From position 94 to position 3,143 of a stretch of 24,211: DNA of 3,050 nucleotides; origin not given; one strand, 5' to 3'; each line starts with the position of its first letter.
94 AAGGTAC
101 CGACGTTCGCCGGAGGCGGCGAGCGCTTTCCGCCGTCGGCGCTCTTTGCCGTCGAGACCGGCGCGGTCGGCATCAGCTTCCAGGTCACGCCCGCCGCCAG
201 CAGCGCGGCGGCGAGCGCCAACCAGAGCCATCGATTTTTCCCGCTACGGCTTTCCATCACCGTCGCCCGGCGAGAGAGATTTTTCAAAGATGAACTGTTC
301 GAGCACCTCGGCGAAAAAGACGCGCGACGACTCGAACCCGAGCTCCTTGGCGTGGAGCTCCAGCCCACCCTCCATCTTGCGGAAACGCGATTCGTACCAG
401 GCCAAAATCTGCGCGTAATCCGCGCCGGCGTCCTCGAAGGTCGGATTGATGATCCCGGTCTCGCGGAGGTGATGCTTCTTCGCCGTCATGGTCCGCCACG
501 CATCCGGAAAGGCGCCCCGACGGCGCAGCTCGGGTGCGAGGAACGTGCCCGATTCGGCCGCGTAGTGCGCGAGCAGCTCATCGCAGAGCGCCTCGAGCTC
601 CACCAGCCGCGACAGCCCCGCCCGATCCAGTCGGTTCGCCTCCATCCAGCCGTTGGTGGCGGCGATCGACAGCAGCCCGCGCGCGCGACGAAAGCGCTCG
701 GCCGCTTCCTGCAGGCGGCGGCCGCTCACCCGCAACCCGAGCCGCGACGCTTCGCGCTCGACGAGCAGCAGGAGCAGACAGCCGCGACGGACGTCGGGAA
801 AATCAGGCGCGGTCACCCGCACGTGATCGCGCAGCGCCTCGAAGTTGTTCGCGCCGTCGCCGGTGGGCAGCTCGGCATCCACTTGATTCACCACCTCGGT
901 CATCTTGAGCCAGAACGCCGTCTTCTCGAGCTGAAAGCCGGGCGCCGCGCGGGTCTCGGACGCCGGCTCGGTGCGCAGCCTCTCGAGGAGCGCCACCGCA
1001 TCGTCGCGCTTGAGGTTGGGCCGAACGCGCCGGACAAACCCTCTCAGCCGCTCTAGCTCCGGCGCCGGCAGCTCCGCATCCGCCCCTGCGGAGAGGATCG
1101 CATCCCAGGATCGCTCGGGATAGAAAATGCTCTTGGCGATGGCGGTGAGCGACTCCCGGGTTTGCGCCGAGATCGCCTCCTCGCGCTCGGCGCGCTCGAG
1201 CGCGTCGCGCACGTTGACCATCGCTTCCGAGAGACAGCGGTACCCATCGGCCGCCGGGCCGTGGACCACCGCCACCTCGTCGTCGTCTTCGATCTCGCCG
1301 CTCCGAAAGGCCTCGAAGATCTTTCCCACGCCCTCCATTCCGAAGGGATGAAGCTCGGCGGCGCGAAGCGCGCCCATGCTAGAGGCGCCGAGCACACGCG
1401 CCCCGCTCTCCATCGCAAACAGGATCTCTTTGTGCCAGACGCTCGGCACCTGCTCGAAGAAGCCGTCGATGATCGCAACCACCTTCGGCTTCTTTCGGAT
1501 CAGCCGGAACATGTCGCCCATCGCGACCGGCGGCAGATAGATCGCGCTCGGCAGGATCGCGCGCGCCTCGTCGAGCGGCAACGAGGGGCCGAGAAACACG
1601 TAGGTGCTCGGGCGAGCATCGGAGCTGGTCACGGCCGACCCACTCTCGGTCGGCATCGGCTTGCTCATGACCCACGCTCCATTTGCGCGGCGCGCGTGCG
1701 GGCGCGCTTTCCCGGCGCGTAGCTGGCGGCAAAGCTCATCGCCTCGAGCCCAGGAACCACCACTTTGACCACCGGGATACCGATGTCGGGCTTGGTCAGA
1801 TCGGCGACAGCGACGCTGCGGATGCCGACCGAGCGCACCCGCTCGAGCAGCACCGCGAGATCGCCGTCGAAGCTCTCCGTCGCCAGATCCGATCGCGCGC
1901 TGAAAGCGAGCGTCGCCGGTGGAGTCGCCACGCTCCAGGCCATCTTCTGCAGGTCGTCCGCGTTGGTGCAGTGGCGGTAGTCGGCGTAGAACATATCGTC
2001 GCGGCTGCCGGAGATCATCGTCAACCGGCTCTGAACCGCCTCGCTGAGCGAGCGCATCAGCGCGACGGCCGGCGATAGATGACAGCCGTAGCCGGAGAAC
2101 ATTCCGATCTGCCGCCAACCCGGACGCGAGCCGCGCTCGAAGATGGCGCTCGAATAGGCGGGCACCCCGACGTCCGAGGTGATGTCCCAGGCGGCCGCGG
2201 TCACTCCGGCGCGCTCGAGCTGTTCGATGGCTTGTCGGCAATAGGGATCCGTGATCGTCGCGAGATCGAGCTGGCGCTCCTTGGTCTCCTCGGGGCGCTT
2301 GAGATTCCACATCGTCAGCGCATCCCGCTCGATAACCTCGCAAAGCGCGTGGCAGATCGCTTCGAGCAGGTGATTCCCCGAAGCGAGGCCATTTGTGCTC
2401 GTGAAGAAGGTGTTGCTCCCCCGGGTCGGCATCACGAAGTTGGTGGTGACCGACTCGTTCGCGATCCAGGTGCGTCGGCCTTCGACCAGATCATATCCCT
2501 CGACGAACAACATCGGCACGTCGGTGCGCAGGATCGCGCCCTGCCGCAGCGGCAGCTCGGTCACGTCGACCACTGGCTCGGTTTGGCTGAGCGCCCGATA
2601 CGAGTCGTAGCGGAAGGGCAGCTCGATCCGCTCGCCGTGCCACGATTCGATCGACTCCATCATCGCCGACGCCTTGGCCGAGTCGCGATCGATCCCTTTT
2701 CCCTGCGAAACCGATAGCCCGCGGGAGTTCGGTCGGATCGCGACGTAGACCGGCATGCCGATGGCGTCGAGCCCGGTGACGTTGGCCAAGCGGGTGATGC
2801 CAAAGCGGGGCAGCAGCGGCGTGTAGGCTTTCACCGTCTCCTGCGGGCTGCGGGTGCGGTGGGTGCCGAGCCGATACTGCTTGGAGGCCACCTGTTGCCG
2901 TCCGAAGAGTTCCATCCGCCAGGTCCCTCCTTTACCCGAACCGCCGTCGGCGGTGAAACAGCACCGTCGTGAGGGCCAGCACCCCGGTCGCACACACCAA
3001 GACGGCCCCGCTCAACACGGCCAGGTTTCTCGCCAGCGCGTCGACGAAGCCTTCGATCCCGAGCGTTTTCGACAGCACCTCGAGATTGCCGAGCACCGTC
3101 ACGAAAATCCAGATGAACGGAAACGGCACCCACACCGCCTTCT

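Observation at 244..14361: Hybrid thioamide + azol(in)e RiPP cluster with an enzyme set I cannot match to a described pathway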

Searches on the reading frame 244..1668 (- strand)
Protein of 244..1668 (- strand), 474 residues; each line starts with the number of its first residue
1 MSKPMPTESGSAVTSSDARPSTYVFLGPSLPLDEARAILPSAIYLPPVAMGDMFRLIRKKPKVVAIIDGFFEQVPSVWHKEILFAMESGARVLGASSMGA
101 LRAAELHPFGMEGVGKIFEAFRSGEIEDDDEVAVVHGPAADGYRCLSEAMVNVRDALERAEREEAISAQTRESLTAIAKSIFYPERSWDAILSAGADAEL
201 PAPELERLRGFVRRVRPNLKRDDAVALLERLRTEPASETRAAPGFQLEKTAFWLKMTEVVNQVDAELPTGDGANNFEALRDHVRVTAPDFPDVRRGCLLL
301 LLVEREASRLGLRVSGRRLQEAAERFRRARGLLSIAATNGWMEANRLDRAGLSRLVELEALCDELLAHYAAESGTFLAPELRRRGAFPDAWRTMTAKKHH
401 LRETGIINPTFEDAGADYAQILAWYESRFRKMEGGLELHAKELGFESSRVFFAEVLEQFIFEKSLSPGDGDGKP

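Call 11: search_protein_families(library=ncbifam, proteins=[window:244-1668:-], max_evalue=0.01)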
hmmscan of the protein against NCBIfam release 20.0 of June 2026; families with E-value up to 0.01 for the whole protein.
window:244-1668:- (474 aa): 2 families
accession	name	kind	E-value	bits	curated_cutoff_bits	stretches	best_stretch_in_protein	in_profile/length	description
NF033432.0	ThioGly_TfuA_rel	equivalog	9.7e-68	227.7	235.2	1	23-232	3-209/211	TfuA-related McrA-glycine thioamidation protein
TIGR04500.1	PpiC_rel_mature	subfamily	4.8e-12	45.8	180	1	302-373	125-196/340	TIGR04500 family putative peptide maturation system protein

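Call 16: find_related_loci(query=window:244-1668:-, collection=genome_contigs, flank=10000)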
Query window:244-1668:- (474 aa) in genome_contigs; peptide patterns used: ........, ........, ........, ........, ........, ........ (x = any residue, [..] = any of these).
175 stretches matched a pattern; 21 encode a relative of the query (tblastn E <= 1e-3); 21 distinct loci.
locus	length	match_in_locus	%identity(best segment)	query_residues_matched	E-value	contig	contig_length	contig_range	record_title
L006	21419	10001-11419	36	6-474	1e-71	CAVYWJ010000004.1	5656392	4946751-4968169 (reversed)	MAG: uncultured delta proteobacterium isolate MFD01275.bin.1.74 genome assembly, contig: contig_5196, whole genome shotg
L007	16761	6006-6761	49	3-256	3e-69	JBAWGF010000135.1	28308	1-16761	MAG: Candidatus Acidiferrales bacterium isolate MFD04394_ilm_asm_bin14 k127_19986, whole genome shotgun sequence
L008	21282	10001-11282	46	24-460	2e-73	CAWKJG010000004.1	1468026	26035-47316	MAG: uncultured Alphaproteobacteria bacterium isolate MFD01916.bin.1.10 genome assembly, contig: contig_2165, whole geno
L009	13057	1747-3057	35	21-463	3e-68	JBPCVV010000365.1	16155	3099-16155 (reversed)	MAG: Anderseniella sp. isolate MAG_seacave_51 S1Ck127_3708997, whole genome shotgun sequence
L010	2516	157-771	54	24-232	8e-69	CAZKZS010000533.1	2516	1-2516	MAG TPA_asm: uncultured Anaerolineae bacterium isolate binchicken_co130_103 genome assembly, contig: NODE_20673_length_2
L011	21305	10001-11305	37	21-463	2e-62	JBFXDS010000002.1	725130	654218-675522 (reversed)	MAG: Dongiaceae bacterium isolate CA_2019_TPBS_99 NODE_49_length_725130_cov_25.838096_TPBS, whole genome shotgun sequenc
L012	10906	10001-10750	47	10-258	9e-62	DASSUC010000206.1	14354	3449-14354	MAG TPA_asm: Micromonosporaceae bacterium isolate SMAG_U557 k141_286277, whole genome shotgun sequence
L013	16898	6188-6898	50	23-258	1e-58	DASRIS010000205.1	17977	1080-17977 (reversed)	MAG TPA_asm: Micromonosporaceae bacterium isolate SMAG_U10116 k141_1037497, whole genome shotgun sequence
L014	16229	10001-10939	39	24-343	3e-57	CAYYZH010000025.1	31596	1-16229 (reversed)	MAG TPA_asm: uncultured Limibaculum sp. isolate SRP268394_co2_36 genome assembly, contig: NODE_1933_length_31596_cov_6.2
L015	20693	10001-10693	48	24-257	8e-57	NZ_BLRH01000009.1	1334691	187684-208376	Rhizohabitans arisaemae strain K14-0274 scaffold9_cov15, whole genome shotgun sequence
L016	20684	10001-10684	42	24-255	4e-55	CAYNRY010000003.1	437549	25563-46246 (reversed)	MAG TPA_asm: uncultured Micavibrio sp. isolate binchicken_co264_4 genome assembly, contig: NODE_12_length_437549_cov_15.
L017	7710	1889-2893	36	24-361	8e-52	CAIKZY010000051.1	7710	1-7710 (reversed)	MAG: uncultured actinobacterium isolate Umea_bin-02517 genome assembly, contig: bin-02517:051/187, whole genome shotgun 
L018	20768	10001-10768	39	7-261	1e-50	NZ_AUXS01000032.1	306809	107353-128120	Pseudoalteromonas luteoviolacea NCIMB 1944 contig_30, whole genome shotgun sequence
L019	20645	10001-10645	44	24-237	3e-50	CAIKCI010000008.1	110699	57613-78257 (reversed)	MAG: uncultured actinobacterium isolate Ki2-D2_bin-0320 genome assembly, contig: bin-0320:08/42, whole genome shotgun se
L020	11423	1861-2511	45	24-239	2e-49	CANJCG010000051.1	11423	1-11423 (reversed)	MAG: Actinobacteria bacterium isolate RH-23may17-1294 genome assembly, contig: RH-23may17-C44923, whole genome shotgun s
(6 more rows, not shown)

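Call 25: search_protein_families(library=pfam, proteins=[window:244-1668:-], max_evalue=1)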
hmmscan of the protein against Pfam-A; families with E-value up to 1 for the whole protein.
window:244-1668:- (474 aa): 2 families
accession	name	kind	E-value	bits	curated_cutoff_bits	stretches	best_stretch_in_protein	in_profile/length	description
PF07812.18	TfuA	-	4.8e-49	165.5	30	1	68-187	1-119/119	TfuA-like protein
PF14417.12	MEDS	-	0.11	12.8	29.8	0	274-370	38-136/161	MEDS: MEthanogen/methylotroph, DcmR Sensory domain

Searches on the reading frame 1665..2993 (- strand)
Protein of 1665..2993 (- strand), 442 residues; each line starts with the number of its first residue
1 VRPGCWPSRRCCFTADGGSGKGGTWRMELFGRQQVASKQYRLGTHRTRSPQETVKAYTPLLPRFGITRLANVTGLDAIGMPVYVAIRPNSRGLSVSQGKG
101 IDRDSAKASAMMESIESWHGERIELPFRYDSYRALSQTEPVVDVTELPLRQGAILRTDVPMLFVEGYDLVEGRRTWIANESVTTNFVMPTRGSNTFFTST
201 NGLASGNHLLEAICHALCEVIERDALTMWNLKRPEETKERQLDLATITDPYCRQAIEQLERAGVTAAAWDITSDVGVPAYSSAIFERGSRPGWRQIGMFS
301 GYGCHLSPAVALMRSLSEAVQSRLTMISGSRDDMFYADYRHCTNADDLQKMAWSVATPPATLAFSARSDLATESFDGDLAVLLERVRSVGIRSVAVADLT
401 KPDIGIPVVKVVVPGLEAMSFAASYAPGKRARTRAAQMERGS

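Call 3: search_protein_families(library=pfam, proteins=[window:1665-2993:-], max_evalue=0.01)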
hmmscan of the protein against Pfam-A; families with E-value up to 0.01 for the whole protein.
window:1665-2993:- (442 aa): 1 family
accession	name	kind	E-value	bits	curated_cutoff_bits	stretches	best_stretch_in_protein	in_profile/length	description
PF02624.21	YcaO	-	3.7e-80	270.1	25.7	1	97-417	1-325/325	YcaO cyclodehydratase, ATP-ad Mg2+-binding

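Call 11: search_protein_families(library=ncbifam, proteins=[window:1665-2993:-], max_evalue=0.01)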
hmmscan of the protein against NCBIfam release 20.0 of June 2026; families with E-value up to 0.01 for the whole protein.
window:1665-2993:- (442 aa): 5 families
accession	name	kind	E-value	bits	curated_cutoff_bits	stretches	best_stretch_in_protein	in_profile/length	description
TIGR03266.1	methan_mark_1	equivalog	5.7e-70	236.2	365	1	44-420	1-366/376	YcaO-related McrA-glycine thioamidation protein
TIGR00702.1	TIGR00702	domain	3.8e-62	210.5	75.65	1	49-420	2-368/377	YcaO-type kinase domain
TIGR03604.1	TOMM_cyclo_SagD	subfamily_domain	5.2e-40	137.5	219.25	1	98-439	1-360/377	thiazole/oxazole-forming peptide maturase, SagD family component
NF040716.1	YcaO_for_S12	equivalog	1.6e-08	33.5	700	1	196-323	174-292/571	30S ribosomal protein S12 methylthiotransferase accessory factor YcaO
TIGR03549.1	TIGR03549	equivalog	9.6e-05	20.8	900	1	196-323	322-440/723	OsmC domain/YcaO domain-containing protein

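Call 48: search_solved_structures(query=window:1665-2993:-, max_evalue=0.00001)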
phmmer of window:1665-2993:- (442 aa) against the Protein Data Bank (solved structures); distinct sequences matched with E-value up to 0.00001: 5.
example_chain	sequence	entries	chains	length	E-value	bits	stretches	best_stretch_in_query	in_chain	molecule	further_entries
6pe3_A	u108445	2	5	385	3.7e-36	128.5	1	39-421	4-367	Uncharacterized protein MJ1094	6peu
4bs9_A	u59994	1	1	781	6.7e-21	78.2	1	198-420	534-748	TRUD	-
4v1t_A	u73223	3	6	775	1.8e-19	73.5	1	199-417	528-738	LYND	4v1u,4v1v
7u58_A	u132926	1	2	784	6e-18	68.5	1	198-416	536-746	MusD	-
6ci7_A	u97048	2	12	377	2.3e-07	33.6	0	81-416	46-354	YcaO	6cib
